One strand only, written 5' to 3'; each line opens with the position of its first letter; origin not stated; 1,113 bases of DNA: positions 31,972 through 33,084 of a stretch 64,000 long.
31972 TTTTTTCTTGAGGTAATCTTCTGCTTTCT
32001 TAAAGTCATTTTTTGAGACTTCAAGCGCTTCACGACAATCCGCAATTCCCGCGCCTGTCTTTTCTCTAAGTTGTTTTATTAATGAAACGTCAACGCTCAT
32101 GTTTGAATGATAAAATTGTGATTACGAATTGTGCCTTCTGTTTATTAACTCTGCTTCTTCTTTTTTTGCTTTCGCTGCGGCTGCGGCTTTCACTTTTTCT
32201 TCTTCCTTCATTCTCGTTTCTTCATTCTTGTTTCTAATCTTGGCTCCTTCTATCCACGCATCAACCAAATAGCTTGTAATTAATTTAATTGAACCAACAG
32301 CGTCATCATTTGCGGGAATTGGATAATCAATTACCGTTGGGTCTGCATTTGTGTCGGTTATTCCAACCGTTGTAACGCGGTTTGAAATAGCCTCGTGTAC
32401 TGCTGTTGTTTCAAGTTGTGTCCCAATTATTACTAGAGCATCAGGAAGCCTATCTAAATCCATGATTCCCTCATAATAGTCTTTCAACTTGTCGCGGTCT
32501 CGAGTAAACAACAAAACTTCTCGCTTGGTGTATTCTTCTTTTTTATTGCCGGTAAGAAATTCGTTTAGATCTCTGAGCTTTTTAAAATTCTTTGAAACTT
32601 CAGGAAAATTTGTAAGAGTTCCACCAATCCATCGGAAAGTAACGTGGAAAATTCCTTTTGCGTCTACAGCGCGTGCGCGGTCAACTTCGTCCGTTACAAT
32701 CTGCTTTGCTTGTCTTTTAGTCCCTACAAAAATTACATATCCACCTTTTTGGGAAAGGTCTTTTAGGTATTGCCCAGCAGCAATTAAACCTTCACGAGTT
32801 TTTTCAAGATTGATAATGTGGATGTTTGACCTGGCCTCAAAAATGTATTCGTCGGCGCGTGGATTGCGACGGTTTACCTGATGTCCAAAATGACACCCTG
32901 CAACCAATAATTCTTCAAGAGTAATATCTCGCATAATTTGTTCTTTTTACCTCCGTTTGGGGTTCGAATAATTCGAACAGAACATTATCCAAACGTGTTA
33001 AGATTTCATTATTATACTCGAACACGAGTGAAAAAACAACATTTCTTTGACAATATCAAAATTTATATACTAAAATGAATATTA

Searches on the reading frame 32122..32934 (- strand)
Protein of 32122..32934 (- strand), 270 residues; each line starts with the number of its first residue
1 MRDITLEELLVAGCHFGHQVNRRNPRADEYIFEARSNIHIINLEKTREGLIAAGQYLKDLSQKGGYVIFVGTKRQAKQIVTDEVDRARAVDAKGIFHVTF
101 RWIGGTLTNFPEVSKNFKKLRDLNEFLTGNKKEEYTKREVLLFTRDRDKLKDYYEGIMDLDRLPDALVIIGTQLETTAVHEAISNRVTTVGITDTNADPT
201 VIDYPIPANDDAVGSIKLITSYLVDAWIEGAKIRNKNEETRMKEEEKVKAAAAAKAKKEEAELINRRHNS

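Call 40: list_cluster_members(proteins=[window:32122-32934:-, window:36628-37953:+, window:29518-30078:-, window:28696-29328:-, window:18178-20016:-, window:31645-32100:-, window:52938-54452:+, window:56744-58207:+, window:40808-41290:-, window:43368-44030:-])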
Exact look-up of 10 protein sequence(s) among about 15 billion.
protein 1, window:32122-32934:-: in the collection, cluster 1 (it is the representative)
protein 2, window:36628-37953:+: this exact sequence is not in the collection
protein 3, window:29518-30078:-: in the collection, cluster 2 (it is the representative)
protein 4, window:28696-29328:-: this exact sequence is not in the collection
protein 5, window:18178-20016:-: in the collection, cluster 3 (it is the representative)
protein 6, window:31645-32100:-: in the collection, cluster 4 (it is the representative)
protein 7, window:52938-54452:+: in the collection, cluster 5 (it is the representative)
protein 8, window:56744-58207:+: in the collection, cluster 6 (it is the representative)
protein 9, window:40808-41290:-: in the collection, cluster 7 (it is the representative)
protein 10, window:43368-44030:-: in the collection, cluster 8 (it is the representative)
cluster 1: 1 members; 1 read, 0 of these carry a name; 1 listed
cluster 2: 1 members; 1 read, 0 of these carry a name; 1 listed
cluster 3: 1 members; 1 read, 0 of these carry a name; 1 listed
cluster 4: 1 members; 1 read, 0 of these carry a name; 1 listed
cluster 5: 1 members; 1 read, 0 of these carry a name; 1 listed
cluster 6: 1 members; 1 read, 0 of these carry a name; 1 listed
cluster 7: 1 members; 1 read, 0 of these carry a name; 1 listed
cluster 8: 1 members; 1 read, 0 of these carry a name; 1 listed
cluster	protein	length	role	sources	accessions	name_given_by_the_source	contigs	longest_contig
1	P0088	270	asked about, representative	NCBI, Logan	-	-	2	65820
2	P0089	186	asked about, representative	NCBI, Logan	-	-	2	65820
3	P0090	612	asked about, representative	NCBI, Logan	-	-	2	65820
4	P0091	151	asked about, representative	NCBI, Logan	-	-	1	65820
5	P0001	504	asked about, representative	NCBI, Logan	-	-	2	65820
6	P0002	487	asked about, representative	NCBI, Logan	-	-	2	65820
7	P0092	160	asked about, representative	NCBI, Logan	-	-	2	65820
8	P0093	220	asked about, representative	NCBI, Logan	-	-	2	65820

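Call 41: find_homologous_proteins(query=window:32122-32934:-, max_evalue=1e-40)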
Query window:32122-32934:- (270 aa): 5980 proteins with E <= 1e-40 among 8000 candidates; the best 120 are listed.
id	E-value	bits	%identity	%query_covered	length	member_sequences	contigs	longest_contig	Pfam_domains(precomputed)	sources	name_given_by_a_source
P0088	9.0e-174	594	100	100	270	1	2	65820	PF00318.26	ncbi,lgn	-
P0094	2.3e-146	504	84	100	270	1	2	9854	PF00318.26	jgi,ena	-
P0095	1.5e-136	472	79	100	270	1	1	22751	PF00318.26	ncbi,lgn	-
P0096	9.4e-134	463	78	100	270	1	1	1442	PF00318.26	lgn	-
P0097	5.5e-133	460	77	100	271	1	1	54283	PF00318.26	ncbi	-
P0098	1.8e-132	459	76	100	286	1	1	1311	PF00318.26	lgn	-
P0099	3.8e-130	451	76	100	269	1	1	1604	PF00318.26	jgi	jgi:small subunit ribosomal protein S2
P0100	7.4e-130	450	81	90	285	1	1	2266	PF00318.26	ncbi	-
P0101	8.2e-130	450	78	100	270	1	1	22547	PF00318.26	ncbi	-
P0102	9.9e-130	450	77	97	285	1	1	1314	PF00318.26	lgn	-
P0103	2.0e-129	449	76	100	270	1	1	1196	PF00318.26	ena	-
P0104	6.6e-128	444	76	100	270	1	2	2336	PF00318.26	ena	-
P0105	5.0e-127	441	74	100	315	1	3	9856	PF00318.26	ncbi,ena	-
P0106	8.0e-127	440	75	100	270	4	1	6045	PF00318.26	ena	-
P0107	3.7e-126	438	73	100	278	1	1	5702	PF00318.26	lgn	-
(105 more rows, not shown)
